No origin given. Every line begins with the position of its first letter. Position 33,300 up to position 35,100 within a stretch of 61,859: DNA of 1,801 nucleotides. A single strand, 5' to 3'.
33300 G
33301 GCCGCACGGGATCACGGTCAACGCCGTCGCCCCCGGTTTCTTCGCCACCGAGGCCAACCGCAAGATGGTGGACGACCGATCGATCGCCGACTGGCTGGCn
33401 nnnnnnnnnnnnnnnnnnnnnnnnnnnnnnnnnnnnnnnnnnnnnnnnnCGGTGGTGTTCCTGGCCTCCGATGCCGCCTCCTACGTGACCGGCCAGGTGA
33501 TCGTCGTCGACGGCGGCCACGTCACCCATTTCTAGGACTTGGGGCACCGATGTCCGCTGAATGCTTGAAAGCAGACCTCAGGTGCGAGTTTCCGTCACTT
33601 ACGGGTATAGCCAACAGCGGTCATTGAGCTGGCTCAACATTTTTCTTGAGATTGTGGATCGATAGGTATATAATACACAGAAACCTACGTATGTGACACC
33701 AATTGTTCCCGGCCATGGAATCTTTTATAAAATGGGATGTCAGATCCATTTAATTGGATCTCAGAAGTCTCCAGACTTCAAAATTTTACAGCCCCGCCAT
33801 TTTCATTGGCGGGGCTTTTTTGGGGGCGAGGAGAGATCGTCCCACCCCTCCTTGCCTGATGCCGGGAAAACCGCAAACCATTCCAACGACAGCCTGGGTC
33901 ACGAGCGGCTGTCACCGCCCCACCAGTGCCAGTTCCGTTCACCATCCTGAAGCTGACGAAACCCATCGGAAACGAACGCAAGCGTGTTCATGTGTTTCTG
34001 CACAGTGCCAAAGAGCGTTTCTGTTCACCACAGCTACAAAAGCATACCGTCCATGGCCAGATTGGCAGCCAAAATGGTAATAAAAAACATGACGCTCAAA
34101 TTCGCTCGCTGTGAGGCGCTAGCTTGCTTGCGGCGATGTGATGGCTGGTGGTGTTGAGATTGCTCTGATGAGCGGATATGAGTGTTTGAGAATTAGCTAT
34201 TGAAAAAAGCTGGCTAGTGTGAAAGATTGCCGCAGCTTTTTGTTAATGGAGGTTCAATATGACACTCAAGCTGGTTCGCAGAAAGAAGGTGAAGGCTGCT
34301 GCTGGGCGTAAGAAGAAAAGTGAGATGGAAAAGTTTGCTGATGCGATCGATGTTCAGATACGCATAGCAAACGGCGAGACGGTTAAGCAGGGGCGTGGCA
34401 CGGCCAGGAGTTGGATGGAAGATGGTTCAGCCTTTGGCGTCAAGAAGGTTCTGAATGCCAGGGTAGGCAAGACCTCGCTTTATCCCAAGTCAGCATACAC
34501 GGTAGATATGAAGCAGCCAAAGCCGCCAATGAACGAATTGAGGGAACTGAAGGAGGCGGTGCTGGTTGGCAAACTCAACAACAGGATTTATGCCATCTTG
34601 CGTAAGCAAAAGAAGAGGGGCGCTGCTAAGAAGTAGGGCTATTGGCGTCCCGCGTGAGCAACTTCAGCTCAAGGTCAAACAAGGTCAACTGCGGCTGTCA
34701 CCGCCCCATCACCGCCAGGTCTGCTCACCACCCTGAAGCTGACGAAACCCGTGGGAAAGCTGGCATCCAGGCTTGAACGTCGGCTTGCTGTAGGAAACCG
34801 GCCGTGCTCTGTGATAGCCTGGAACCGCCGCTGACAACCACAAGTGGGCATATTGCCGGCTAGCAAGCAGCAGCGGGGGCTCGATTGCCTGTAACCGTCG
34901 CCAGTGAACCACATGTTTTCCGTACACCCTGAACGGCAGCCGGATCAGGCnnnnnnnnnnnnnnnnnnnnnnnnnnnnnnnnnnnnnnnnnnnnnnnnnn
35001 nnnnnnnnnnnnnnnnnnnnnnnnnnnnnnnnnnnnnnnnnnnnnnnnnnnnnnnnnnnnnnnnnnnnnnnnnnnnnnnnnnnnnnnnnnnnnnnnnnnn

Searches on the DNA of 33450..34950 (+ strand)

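Call 20: search_dna_similar(query=window:34640-34930:+, collection=plasmids, mode=distant, max_evalue=0.01)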
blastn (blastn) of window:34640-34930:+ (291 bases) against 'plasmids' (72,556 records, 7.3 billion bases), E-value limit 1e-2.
No match.

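Call 87: search_rna_families(source=window, start=33450, end=34950, threshold=evalue, max_evalue=1)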
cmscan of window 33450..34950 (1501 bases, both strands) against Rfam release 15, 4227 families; matches with E-value up to 1: 5.
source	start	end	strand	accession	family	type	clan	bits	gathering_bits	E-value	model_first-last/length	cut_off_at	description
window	33719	33821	+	RF02452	ncr1575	Gene; sRNA;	-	25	60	0.54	1-212/212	no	Bacillus sRNA ncr1575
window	33766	33822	+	RF02278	Betaproteobacteria_toxic_sRNA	Gene; sRNA;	-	24.3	50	0.031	1-64/64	no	Betaproteobacteria toxic small RNA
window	33766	33820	+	RF02450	ncr1175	Gene; sRNA;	-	20.9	60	0.64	1-110/110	no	Bacillus sRNA ncr1175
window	33720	33820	+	RF02345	ar15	Gene; sRNA;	CL00108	19.4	40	0.39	1-112/112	no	Alphaproteobacterial ar15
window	33786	33917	-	RF02501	Atu_C7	Gene; sRNA;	-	16.5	45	0.37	1-157/157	no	Rhizobiales sRNA Atu_C7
